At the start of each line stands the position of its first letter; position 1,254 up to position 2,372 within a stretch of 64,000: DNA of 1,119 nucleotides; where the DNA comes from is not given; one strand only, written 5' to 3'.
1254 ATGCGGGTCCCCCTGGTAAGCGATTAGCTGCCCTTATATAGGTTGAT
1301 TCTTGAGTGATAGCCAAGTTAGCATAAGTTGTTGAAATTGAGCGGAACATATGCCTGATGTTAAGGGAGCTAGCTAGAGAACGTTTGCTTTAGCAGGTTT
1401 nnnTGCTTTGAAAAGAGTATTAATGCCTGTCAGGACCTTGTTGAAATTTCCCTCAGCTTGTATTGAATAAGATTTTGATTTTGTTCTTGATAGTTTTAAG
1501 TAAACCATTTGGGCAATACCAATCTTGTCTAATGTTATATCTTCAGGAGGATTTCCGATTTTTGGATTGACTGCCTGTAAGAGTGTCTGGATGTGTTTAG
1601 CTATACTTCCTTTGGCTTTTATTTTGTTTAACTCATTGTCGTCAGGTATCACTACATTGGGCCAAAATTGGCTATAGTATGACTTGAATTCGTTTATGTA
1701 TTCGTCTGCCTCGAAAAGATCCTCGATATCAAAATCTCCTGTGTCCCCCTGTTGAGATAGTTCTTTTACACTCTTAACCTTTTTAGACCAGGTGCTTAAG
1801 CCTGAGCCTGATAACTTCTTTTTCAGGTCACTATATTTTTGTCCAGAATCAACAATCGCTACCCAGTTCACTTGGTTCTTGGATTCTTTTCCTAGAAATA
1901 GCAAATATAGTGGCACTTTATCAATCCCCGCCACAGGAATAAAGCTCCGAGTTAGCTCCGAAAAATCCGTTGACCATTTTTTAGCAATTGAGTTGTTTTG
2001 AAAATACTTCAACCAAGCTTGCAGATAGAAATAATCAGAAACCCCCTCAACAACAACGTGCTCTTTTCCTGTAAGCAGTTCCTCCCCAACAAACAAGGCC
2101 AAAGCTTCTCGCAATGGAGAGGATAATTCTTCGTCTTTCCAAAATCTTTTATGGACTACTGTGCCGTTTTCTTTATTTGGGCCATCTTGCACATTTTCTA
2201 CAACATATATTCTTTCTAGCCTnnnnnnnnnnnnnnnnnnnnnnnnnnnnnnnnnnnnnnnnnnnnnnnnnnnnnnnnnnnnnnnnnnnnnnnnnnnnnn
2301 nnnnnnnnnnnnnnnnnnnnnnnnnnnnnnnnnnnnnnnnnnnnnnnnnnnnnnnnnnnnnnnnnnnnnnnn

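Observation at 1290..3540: AT-rich single-gene island encoding an ABC-ATPase/TOPRIM fusion (OLD- or fused-PARIS-like): candidate anti-phage defence cassette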

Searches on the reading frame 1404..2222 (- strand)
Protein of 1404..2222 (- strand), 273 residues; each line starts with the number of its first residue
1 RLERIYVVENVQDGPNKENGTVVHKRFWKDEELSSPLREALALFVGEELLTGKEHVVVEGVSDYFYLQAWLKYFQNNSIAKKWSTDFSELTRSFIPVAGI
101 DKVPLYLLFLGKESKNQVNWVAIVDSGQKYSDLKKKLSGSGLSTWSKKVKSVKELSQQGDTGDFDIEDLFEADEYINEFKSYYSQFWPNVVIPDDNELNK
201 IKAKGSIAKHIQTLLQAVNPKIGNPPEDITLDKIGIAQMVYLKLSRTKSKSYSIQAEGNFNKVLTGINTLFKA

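Call 19: search_solved_structures(query=A2, max_evalue=10, show_alignments=5)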
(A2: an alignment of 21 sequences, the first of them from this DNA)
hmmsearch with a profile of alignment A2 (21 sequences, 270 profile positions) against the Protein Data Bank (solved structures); distinct sequences matched with E-value up to 10: 1.
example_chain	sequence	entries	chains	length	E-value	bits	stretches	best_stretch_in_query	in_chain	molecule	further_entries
4lub_A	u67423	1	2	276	0.1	15.2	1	130-194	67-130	Putative prephenate dehydratase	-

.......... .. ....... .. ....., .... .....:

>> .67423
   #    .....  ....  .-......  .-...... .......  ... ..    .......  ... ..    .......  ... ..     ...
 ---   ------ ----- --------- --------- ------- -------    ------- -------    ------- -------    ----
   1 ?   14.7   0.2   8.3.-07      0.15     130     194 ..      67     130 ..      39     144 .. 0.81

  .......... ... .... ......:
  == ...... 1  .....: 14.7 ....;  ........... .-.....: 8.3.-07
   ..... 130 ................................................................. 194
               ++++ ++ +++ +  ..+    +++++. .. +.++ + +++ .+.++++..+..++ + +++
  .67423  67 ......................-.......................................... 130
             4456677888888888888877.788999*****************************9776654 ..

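Call 20: search_protein_families(library=pfam, alignment_id=A2, max_evalue=1)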
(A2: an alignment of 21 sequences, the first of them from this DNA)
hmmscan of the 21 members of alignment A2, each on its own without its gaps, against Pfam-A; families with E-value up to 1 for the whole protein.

A. member 1, seq(273 aa): 1 family
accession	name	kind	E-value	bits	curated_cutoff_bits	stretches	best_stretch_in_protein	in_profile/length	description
PF20469.4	OLD-like_TOPRIM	-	0.0034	18.3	23.2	1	55-125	6-65/67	Overcoming lysogenization defect protein-like, TOPRIM domain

B. families by the number of members that match (of 21 scanned): 17 families
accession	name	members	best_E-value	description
PF20469.4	OLD-like_TOPRIM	14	8.1e-05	Overcoming lysogenization defect protein-like, TOPRIM domain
PF19355.4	DUF5932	1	0.0052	Family of unknown function (DUF5932)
PF10397.14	ADSL_C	1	0.011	Adenylosuccinate lyase C-terminus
PF09138.17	Urm1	1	0.016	Urm1 (Ubiquitin related modifier)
PF25517.1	DSRM_RDM1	1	0.017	RDM1 DSRM domain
PF11253.13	DUF3052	1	0.036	Protein of unknown function (DUF3052)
PF04352.18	ProQ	1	0.066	ProQ/FINO family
PF16727.10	REV1_C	1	0.066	DNA repair protein REV1 C-terminal domain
PF06855.17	YozE_SAM_like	1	0.11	YozE SAM-like fold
PF10366.15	Vps39_1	1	0.12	Vacuolar sorting protein 39 domain 1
PF15209.11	IL31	1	0.13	Interleukin 31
PF24526.1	ABCA12_C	1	0.14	ABCA12-like, C-terminal domain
PF11734.13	TilS_C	1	0.16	TilS substrate C-terminal domain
PF05178.17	Kri1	1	0.18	KRI1-like family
PF03523.18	Macscav_rec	1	0.21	Macrophage scavenger receptor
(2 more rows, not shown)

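Call 41: predict_structure(alignment_id=A2)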
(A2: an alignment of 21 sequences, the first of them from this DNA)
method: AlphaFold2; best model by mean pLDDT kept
length: 273 residues; sequences in the alignment: 21
mean_pLDDT: 82.1   pTM: 0.79
mean pLDDT of the five models: 82.1, 81.3, 81.2, 79.2, 77.8
residues with pLDDT >= 90: 137; 70-90: 73; 50-70: 49; < 50: 14
segments of 3 or more residues with pLDDT < 50: 1-5, 28-35
pLDDT, mean of each block of 10 residues (from residue 1): 50 57 53 48 60 88 96 92 90 90 85 75 90 90 89 86 86 95 93 91 79 91 67 95 86 95 95 88
secondary structure, 60 per line:
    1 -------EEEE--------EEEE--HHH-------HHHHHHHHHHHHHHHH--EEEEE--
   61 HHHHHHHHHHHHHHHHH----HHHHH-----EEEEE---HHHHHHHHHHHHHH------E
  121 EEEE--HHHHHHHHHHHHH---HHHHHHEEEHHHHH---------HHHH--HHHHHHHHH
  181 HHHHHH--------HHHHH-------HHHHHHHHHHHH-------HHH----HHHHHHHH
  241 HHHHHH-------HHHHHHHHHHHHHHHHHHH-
elements in order: E8-11 E20-23 H36-51 E54-58 H61-77 H82-86 E92-96 H100-113 E120-124 H127-139 H143-148 E149-151 H152-156 H166-169 H172-186 H195-199 H207-218 H233-246 H254-272

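Call 44: fold_search(model_id=the predicted structure, library=pdb)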
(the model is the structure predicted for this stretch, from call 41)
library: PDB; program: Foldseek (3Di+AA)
matches with E <= 10: 456; with E <= 0.001: 0
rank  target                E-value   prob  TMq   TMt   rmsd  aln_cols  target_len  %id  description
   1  6nk8_B                2.3e-02  1.00  0.41  0.52   7.1       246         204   12  C-terminal region of the Burkholderia pseudomallei OLD protein (released 2019-08-07)
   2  8h4o_A                3.9e-01  0.23  0.23  0.18  14.9       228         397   13  Crystal Structure of nucleotide-free Irgb6_T95D mutant (released 2023-10-18)
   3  8h4m                  4.1e-01  0.18  0.23  0.18  14.4       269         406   11  Crystal Structure of GTP-bound Irgb6_T95D mutant (released 2023-10-18)
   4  9otl_C                5.3e-01  0.13  0.24  0.21  16.4       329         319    9  Crystal Structure of Salmonella FraB Deglycase, Crystal Form 1 (released 2025-08-06)
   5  9otj_B                5.6e-01  0.10  0.21  0.19  17.5       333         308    9  Crystal Structure of Salmonella FraB Deglycase, Crystal Form 1 (released 2025-08-06)
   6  1jvs_A                5.9e-01  0.28  0.17  0.12   8.5       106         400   13  Crystal structure of 1-deoxy-D-xylulose 5-phosphate reductoisomerase; a target enzyme for antimalarial drugs (released 2002-10-09)
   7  5dxf_B                6.2e-01  0.06  0.14  0.10  21.7       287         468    9  Structure of Candida albicans trehalose-6-phosphate phosphatase N-terminal domain (released 2016-06-15)
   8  6mtz_B                6.5e-01  0.15  0.22  0.18  13.9       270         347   12  Crystal structure of an uncharacterized protein from Helicobacter pylori G27 (released 2018-12-19)
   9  6teo_A                6.5e-01  0.13  0.24  0.10  15.7       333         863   10  Crystal structure of a yeast Snu114-Prp8 complex (released 2020-03-18)
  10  6ah0_C                8.0e-01  0.07  0.19  0.09  17.1       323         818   10  The Cryo-EM Structure of the Precusor of Human Pre-catalytic Spliceosome (pre-B complex) (released 2018-11-14)
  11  1oe7_A                8.0e-01  0.06  0.11  0.13  18.1       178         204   10  28kDa glutathione S-transferase from Schistosoma haematobium (released 2003-07-25)
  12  5tvg_G                8.0e-01  0.05  0.13  0.09  20.3       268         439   10  Crystal structure of an alpha,alpha-trehalose-phosphate synthase (UDP-forming) from Burkholderia vietnamiensis (released 2016-11-16)
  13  8zld_B                8.4e-01  0.06  0.13  0.17  17.7       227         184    9  Crystal structure of PfHO from Plasmodium falciparum at 2.78 A (released 2024-09-04)
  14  5hvo_B                9.3e-01  0.07  0.15  0.10  20.3       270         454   12  Structure of Aspergillus fumigatus trehalose-6-phosphate synthase B in complex with UDP and validoxylamine A (released 2017-05-03)
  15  5tvg_A                9.3e-01  0.04  0.13  0.08  20.6       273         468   10  Crystal structure of an alpha,alpha-trehalose-phosphate synthase (UDP-forming) from Burkholderia vietnamiensis (released 2016-11-16)
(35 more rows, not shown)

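Call 58: search_protein_families(library=padloc, alignment_id=A2, max_evalue=0.1)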
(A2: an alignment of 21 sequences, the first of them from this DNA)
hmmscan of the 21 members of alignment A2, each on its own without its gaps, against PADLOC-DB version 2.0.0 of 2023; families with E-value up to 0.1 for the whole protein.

A. member 1, seq(273 aa): 1 family
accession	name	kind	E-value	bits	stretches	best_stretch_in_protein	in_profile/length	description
PDLC02968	RT-Toprim_I-C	-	0.0026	14.7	1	53-181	327-450/529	single gene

B. families by the number of members that match (of 21 scanned): 6 families
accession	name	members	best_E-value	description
PDLC04330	PDC-M02B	2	0.01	-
PDLC00073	GajA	1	0.00081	AAA ATPase domain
PDLC02968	RT-Toprim_I-C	1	0.0026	single gene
PDLC01771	Cas4b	1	0.0078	-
PDLC01941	CARF8--CARF_TM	1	0.0087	-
PDLC04203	HEC-01B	1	0.048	-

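Call 64: search_protein_representatives(alignment_id=A2)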
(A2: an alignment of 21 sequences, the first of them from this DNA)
Query: 21 sequences, 270 profile positions. Proteins with E-value up to 0.001 (for the whole library): 664; up to 1e-10: 143; up to 1e-30: 21. The best 150 are listed.
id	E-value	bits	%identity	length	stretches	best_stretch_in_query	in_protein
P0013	6.0e-110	383.3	-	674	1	1-267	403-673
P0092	8.5e-108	376.2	-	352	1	1-268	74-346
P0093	4.0e-106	370.7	-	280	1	1-268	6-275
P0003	1.2e-104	366.0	-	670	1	1-268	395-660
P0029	6.5e-104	363.5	-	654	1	1-269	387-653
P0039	3.2e-97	341.6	-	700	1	1-269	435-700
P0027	7.6e-96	337.0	-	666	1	1-269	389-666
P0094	1.1e-92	326.6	-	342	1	1-268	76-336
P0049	2.2e-92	325.7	-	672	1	1-269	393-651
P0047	2.6e-92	325.5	-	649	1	1-269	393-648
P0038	1.2e-89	316.7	-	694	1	1-269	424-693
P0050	3.6e-89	315.2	-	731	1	1-268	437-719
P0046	1.5e-83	296.7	-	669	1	1-268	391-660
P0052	1.3e-82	293.7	-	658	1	1-268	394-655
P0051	7.3e-80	284.6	-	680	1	1-268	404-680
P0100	3.0e-23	99.0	-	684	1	2-267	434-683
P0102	8.7e-21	90.9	-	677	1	2-269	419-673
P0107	2.6e-18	82.8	-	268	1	2-268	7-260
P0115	3.4e-16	75.8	-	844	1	1-269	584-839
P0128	4.9e-15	72.1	-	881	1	13-259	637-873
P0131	7.7e-15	71.4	-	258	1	1-268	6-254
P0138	1.8e-14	70.2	-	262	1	2-260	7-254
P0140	2.3e-14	69.9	-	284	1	2-268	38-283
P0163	6.6e-13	65.1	-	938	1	2-268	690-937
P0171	1.6e-12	63.8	-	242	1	2-267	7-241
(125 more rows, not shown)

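Call 65: search_protein_families(library=pfam, proteins=[P0107, P0131, P0138, P0171, P0140, P0100, P0102, P0115, P0128, P0163], max_evalue=0.01)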
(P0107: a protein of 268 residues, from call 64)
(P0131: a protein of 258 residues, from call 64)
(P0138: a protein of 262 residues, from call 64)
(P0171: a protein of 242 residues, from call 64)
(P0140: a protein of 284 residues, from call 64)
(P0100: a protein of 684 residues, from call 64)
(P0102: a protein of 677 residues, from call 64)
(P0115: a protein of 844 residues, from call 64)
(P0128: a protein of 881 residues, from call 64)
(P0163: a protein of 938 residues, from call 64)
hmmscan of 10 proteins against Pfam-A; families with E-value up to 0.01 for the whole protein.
P0107 (268 aa): 2 families
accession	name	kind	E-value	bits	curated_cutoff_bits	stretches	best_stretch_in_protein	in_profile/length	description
PF20469.4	OLD-like_TOPRIM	-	5.2e-11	43.4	23.2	1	53-121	2-67/67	Overcoming lysogenization defect protein-like, TOPRIM domain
PF13155.12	Toprim_2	-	5.6e-05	23.9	22.1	1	59-137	2-68/88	Toprim-like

P0131 (258 aa): 1 family
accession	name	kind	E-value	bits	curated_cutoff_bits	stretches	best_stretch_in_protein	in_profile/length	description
PF20469.4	OLD-like_TOPRIM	-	0.00018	22.4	23.2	1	57-123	5-67/67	Overcoming lysogenization defect protein-like, TOPRIM domain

P0138 (262 aa): 2 families
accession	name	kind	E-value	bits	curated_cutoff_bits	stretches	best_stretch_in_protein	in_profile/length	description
PF20469.4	OLD-like_TOPRIM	-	1.4e-07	32.4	23.2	1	50-120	1-67/67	Overcoming lysogenization defect protein-like, TOPRIM domain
PF13155.12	Toprim_2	-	0.0068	17.2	22.1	0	88-153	20-85/88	Toprim-like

P0171 (242 aa): 2 families
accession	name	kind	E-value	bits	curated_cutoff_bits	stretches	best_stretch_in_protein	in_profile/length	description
PF20469.4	OLD-like_TOPRIM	-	1.2e-08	35.8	23.2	1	51-118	1-67/67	Overcoming lysogenization defect protein-like, TOPRIM domain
PF11536.14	DUF3226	-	6.9e-06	26.4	27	1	55-135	2-83/208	Protein of unknown function (DUF3226)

P0140 (284 aa): 2 families
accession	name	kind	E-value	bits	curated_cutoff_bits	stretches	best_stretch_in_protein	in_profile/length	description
PF20469.4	OLD-like_TOPRIM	-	1.6e-05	25.8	23.2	1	90-153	4-65/67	Overcoming lysogenization defect protein-like, TOPRIM domain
PF13304.12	AAA_21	-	0.00047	20.8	27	1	1-33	271-303/304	AAA domain, putative AbiEii toxin, Type IV TA system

P0100 (684 aa): 5 families
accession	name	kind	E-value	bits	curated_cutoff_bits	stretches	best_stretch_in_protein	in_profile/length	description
PF13175.12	AAA_15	-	1.1e-20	75.1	32.1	1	1-429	1-374/374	AAA ATPase domain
PF13304.12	AAA_21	-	2.1e-14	54.7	27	1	26-428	1-302/304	AAA domain, putative AbiEii toxin, Type IV TA system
PF02463.25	SMC_N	-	3e-07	30.5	40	1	3-44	2-44/220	RecF/RecN/SMC N terminal domain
PF20469.4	OLD-like_TOPRIM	-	0.00015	22.6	23.2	1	483-549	5-67/67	Overcoming lysogenization defect protein-like, TOPRIM domain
PF13476.12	AAA_23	-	0.0021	19.1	27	1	5-235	1-200/201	AAA domain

P0102 (677 aa): 11 families
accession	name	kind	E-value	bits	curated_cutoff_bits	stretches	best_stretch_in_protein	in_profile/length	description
PF13175.12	AAA_15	-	9.3e-23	81.9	32.1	1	1-414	1-374/374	AAA ATPase domain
PF13304.12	AAA_21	-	2.2e-12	48.1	27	2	186-413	107-302/304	AAA domain, putative AbiEii toxin, Type IV TA system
PF20469.4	OLD-like_TOPRIM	-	1.9e-09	38.3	23.2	1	465-533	2-67/67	Overcoming lysogenization defect protein-like, TOPRIM domain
PF02463.25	SMC_N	-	1.5e-05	24.9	40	1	3-97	2-102/220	RecF/RecN/SMC N terminal domain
PF13476.12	AAA_23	-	1.8e-05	25.9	27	1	5-238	1-189/201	AAA domain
PF13514.12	AAA_27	-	0.0009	19.3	22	1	1-47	1-49/206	AAA domain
PF13662.12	Toprim_4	-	0.0033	18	25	0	470-554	4-84/85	Toprim domain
PF13555.12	AAA_29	-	0.0034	17.5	27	1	4-45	2-43/61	P-loop containing region of AAA domain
PF11398.14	DUF2813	-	0.005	16.7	21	0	1-46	1-44/372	Protein of unknown function (DUF2813)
PF13155.12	Toprim_2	-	0.008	17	22.1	0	471-547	2-66/88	Toprim-like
PF00005.33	ABC_tran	-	0.0082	17.2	25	0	24-75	11-63/137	ABC transporter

P0115 (844 aa): 10 families
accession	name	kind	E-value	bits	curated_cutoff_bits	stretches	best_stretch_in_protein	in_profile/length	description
PF00432.27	Prenyltrans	-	9.8e-42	143.9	26.5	2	193-341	40-191/304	Prenyltransferase alpha-alpha toroid domain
PF13175.12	AAA_15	-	1.8e-23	84.2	32.1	2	1-161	1-157/374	AAA ATPase domain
PF13304.12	AAA_21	-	1.4e-11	45.5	27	1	406-581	163-304/304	AAA domain, putative AbiEii toxin, Type IV TA system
PF13243.12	SQHop_cyclase_C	-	1.7e-08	34.3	26.1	1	190-319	147-286/319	Squalene-hopene cyclase C-terminal domain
PF13249.12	SQHop_cyclase_N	-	2.6e-06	27.3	26.2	0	232-271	28-69/291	Squalene-hopene cyclase N-terminal domain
PF02463.25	SMC_N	-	1.7e-05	24.8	40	1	3-114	2-114/220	RecF/RecN/SMC N terminal domain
PF13476.12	AAA_23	-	3.1e-05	25.1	27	1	5-167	1-161/201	AAA domain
PF20469.4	OLD-like_TOPRIM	-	7.4e-05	23.6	23.2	1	633-698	5-67/67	Overcoming lysogenization defect protein-like, TOPRIM domain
PF13155.12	Toprim_2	-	0.0059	17.4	22.1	0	636-723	2-78/88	Toprim-like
PF07678.20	TED_complement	-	0.0088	15.6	22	0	156-193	280-310/312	A-macroglobulin TED domain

P0128 (881 aa): 5 families
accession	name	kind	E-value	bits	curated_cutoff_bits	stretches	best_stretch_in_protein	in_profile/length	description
PF13175.12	AAA_15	-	2.3e-22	80.6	32.1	1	221-622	3-374/374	AAA ATPase domain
PF13304.12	AAA_21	-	1.7e-09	38.6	27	1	243-622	1-303/304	AAA domain, putative AbiEii toxin, Type IV TA system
PF20469.4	OLD-like_TOPRIM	-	1.6e-06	28.9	23.2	1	670-740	1-67/67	Overcoming lysogenization defect protein-like, TOPRIM domain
PF13476.12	AAA_23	-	2.9e-05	25.2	27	1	224-418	2-168/201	AAA domain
PF02463.25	SMC_N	-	3.7e-05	23.7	40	1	221-262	2-45/220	RecF/RecN/SMC N terminal domain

P0163 (938 aa): 6 families
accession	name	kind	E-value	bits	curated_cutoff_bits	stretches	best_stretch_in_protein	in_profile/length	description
PF00432.27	Prenyltrans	-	2.4e-32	113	26.5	2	285-421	29-170/304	Prenyltransferase alpha-alpha toroid domain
PF13175.12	AAA_15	-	4.8e-15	56.5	32.1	2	579-685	266-374/374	AAA ATPase domain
PF13304.12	AAA_21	-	2.7e-12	47.8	27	1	536-686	188-304/304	AAA domain, putative AbiEii toxin, Type IV TA system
PF02463.25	SMC_N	-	8.4e-08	32.3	40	1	3-688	2-205/220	RecF/RecN/SMC N terminal domain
PF20469.4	OLD-like_TOPRIM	-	1.9e-06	28.7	23.2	1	734-801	1-67/67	Overcoming lysogenization defect protein-like, TOPRIM domain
PF13243.12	SQHop_cyclase_C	-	0.00042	19.9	26.1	1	178-338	132-299/319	Squalene-hopene cyclase C-terminal domain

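Call 90: fold_search(model_id=the predicted structure, library=viral)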
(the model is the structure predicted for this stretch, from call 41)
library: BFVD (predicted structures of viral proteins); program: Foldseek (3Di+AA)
matches with E <= 10: 247; with E <= 0.001: 0
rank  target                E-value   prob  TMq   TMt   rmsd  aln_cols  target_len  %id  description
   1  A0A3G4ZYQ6            1.6e-01  0.07  0.11  0.07  20.8       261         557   13  FLAP-like endonuclease XPG [Gaeavirus sp.]
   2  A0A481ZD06            1.7e-01  0.05  0.10  0.09  23.1       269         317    9  Flap endonuclease (Fragment) [Pithovirus LCPAC406]
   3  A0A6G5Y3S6            2.1e-01  0.38  0.26  0.14  18.7       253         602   13  (no name in the UniProt tables at hand)
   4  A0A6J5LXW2            3.3e-01  0.16  0.20  0.24  14.5       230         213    8  Uncharacterized protein [uncultured Caudovirales phage]
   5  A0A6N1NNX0            3.8e-01  0.08  0.17  0.11  21.3       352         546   10  RING-type domain-containing protein [Tupanvirus soda lake]
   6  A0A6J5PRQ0            4.2e-01  0.25  0.16  0.20  17.3       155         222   12  AdoMet_MTases domain containing protein [uncultured Caudovirales phage]
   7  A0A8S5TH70            5.4e-01  0.10  0.17  0.19  12.1       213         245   12  Uncharacterized protein [Myoviridae sp. ctIty1]
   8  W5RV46                5.7e-01  0.14  0.23  0.13  18.9       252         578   12  Repair exonuclease [Staphylococcus phage vB_SepS_SEP9]
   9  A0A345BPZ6            7.3e-01  0.20  0.18  0.14  15.7       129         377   14  (no name in the UniProt tables at hand)
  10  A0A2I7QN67            7.3e-01  0.10  0.21  0.14  14.2       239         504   10  (no name in the UniProt tables at hand)
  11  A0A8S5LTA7            8.1e-01  0.15  0.27  0.33  15.7       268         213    7  RloB-like protein [Myoviridae sp. ct25F5]
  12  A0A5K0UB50            8.1e-01  0.09  0.21  0.18  20.0       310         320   13  Putative secreted protein [Yasminevirus sp. GU-2018]
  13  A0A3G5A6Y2            8.5e-01  0.05  0.16  0.08  17.4       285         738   11  Uncharacterized protein (Fragment) [Homavirus sp.]
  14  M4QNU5                9.5e-01  0.16  0.22  0.14  12.0       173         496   10  (no name in the UniProt tables at hand)
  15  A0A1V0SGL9            9.5e-01  0.04  0.11  0.10  17.0       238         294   13  Uncharacterized protein [Hokovirus HKV1]
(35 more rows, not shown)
